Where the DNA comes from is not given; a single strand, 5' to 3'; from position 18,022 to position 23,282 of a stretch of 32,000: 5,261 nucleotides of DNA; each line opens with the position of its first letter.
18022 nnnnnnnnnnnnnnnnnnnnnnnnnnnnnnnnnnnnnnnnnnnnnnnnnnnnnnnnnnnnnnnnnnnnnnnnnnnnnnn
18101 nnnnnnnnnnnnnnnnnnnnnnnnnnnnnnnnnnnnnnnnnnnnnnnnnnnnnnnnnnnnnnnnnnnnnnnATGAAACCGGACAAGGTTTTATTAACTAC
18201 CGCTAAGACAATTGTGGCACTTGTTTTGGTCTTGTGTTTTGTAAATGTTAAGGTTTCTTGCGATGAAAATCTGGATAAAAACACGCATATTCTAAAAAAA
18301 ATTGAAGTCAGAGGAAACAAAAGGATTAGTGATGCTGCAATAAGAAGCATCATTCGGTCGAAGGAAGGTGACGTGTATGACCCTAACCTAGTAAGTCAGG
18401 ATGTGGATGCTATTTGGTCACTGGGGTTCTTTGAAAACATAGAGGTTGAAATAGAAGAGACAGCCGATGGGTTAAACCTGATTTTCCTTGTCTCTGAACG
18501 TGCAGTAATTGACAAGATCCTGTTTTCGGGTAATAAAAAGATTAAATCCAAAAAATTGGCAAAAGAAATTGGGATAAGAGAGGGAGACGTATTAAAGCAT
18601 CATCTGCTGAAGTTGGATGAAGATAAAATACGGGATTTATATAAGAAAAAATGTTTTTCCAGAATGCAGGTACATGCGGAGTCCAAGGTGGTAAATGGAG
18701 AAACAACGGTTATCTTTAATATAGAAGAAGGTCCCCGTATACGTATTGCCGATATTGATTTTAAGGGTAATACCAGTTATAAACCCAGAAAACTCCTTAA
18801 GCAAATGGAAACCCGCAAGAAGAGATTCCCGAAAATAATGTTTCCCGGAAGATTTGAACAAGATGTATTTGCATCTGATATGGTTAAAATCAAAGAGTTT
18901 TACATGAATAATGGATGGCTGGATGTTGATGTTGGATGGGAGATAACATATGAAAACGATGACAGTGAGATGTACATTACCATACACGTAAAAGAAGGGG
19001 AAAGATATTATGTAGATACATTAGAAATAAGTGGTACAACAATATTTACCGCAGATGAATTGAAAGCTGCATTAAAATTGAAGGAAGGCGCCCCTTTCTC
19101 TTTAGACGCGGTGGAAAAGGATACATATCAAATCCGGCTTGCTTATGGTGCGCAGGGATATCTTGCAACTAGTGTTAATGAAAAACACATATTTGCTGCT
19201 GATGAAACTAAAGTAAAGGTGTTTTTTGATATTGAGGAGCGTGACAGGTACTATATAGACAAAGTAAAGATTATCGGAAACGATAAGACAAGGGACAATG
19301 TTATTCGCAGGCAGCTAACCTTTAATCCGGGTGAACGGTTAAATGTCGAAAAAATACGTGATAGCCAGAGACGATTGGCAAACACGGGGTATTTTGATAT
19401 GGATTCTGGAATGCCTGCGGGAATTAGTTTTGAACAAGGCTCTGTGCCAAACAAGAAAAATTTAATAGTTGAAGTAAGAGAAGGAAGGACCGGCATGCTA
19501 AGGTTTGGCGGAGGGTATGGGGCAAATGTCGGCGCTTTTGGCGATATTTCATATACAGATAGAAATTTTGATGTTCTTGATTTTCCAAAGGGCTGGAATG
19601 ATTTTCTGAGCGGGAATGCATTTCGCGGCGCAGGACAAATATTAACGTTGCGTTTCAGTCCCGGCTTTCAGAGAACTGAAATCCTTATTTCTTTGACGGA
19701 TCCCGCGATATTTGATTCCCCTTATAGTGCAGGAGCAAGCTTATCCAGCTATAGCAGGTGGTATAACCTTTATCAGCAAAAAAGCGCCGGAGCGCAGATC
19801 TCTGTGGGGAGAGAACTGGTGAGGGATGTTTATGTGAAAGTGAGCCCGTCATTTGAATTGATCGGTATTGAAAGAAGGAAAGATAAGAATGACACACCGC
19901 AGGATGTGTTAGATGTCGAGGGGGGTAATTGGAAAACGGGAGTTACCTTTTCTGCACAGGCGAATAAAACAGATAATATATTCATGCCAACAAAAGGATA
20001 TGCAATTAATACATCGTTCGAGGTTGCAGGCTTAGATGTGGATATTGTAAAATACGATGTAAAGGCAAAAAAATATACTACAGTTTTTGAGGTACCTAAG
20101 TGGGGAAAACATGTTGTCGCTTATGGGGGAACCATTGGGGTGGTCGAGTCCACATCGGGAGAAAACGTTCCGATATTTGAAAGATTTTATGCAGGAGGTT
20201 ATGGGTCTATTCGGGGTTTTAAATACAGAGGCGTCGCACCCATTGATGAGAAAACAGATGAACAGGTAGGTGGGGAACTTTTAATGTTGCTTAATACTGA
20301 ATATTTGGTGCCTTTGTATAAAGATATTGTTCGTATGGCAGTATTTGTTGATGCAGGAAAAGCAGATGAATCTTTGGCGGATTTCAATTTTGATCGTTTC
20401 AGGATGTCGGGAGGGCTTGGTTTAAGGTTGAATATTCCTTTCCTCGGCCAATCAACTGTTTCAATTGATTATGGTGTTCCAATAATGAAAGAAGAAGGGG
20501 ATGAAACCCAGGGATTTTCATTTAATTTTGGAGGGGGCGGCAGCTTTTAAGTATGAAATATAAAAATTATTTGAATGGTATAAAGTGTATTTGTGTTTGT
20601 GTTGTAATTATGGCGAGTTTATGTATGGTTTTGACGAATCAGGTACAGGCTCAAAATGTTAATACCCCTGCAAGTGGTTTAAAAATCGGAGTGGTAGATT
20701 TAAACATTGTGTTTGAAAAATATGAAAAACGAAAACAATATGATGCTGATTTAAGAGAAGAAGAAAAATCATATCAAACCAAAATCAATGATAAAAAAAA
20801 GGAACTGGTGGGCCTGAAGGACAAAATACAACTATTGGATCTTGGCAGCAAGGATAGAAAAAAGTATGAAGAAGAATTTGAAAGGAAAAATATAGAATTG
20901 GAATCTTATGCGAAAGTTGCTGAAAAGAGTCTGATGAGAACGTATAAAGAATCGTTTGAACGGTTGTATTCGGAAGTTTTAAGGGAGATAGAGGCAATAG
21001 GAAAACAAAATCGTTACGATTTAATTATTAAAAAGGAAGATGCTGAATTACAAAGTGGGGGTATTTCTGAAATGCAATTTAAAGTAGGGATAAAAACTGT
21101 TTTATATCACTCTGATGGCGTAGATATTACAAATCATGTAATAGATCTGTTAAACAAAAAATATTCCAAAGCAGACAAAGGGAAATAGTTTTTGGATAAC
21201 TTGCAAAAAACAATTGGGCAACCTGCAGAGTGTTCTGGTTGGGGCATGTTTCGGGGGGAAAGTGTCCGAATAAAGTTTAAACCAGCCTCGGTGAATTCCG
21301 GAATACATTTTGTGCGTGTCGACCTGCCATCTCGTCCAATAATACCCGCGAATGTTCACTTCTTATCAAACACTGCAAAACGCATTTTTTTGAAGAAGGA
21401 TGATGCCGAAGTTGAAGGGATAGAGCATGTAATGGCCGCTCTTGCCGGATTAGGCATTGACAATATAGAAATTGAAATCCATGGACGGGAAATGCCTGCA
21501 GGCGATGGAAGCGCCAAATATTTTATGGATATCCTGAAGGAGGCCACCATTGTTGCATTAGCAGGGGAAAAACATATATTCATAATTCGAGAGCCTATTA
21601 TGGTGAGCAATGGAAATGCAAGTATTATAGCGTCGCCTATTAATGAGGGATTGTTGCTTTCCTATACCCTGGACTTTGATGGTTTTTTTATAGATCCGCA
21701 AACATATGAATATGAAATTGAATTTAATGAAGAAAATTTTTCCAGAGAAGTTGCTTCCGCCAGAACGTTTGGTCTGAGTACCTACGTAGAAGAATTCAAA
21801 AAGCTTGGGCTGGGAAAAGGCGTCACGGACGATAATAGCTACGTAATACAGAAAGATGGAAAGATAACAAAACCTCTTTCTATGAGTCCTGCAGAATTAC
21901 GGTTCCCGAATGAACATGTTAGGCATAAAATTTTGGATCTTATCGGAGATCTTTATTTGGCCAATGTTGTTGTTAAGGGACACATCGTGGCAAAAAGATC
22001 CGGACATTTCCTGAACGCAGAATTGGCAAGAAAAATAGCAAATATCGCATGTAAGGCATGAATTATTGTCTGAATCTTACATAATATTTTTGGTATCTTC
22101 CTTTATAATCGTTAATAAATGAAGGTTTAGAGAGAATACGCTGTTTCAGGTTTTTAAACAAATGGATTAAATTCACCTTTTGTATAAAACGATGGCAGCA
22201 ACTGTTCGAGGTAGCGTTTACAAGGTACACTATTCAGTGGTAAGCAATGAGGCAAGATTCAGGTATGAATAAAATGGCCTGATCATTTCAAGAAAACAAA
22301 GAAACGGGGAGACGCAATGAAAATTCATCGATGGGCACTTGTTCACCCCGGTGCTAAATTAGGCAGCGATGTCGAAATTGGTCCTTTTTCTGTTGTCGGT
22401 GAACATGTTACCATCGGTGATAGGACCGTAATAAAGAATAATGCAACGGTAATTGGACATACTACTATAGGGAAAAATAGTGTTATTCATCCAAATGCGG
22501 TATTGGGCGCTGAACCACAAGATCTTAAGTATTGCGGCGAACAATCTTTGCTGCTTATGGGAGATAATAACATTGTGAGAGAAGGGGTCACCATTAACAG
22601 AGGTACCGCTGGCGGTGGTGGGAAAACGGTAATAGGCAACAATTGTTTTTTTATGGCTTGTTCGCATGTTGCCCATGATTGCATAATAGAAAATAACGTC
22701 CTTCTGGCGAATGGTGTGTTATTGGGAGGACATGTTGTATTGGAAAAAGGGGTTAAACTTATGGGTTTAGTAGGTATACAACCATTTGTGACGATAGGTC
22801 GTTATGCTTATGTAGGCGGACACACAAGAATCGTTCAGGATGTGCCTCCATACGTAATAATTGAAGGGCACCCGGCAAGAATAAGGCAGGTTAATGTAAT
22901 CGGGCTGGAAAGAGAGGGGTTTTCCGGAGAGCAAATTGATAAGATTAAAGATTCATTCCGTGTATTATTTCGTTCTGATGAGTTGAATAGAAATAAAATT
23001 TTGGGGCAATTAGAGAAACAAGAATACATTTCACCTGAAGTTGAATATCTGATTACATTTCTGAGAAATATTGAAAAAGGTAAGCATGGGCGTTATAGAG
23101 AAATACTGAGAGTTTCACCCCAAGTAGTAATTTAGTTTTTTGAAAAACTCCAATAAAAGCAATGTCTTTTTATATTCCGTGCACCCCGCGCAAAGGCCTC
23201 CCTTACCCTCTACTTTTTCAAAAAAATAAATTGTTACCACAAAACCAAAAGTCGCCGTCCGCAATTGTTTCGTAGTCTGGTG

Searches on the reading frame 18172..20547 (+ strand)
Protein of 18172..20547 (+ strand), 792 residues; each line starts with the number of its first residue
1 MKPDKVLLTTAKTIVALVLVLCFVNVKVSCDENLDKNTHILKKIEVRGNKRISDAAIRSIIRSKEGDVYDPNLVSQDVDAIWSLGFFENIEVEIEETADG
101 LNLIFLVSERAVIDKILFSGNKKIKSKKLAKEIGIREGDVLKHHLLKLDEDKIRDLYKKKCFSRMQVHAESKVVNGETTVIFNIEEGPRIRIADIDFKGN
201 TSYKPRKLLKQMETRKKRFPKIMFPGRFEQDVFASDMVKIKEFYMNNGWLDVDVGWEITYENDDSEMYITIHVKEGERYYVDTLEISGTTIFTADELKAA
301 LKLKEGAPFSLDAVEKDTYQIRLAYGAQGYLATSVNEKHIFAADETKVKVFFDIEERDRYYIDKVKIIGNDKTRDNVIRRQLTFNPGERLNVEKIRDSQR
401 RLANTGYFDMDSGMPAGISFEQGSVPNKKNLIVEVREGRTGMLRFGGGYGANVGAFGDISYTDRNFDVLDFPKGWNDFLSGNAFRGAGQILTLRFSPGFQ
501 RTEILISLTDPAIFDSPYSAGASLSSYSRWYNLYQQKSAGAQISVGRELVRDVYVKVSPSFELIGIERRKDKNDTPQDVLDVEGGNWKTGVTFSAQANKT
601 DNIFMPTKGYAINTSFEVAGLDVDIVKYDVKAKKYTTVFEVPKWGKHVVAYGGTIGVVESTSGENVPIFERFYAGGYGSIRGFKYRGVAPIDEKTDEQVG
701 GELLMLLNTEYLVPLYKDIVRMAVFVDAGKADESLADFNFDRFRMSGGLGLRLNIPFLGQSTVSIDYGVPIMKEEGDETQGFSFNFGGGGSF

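Call 55: search_protein_families(library=pfam, proteins=[window:18172-20547:+], max_evalue=0.00001)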
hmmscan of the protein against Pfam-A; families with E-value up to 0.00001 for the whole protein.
window:18172-20547:+ (792 aa): 3 families
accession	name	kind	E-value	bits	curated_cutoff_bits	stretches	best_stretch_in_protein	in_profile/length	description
PF07244.20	POTRA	-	1.6e-66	221.4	21.3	5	41-110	3-79/79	Surface antigen variable number repeat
PF01103.29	Omp85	-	1.3e-49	169.9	24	1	484-787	2-322/325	Omp85 superfamily domain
PF08478.15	POTRA_1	-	1.5e-08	35.2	23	0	41-67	3-29/69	POTRA domain, FtsQ-type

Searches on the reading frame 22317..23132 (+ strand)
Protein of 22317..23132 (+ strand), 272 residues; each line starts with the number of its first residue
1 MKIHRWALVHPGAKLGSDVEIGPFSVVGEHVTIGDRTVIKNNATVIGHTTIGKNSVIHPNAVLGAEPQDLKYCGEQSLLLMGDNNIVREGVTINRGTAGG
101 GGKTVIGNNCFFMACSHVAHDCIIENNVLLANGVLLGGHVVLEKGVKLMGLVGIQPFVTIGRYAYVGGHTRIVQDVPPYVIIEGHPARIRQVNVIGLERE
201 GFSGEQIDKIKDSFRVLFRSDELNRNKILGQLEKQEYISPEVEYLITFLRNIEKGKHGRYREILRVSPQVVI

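Call 33: search_protein_families(library=pfam, proteins=[window:22317-23132:+], max_evalue=0.001)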
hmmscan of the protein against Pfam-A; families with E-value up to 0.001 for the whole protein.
window:22317-23132:+ (272 aa): 4 families
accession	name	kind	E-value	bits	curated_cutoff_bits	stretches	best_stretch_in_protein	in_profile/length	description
PF00132.30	Hexapep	-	1.3e-32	110.5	27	3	104-138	2-36/36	Bacterial transferase hexapeptide (six repeats)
PF13720.11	Acetyltransf_11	-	8.4e-22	77.8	24.5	1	175-255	1-80/82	Udp N-acetylglucosamine O-acyltransferase; Domain 2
PF25084.1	LbH_EIF2B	-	1.1e-08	35.5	54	0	17-94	8-71/105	EIF2B subunit epsilon LbH domain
PF25087.1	GMPPB_C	-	0.0001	22.4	39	0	7-94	5-90/110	GMPPB C-terminal domain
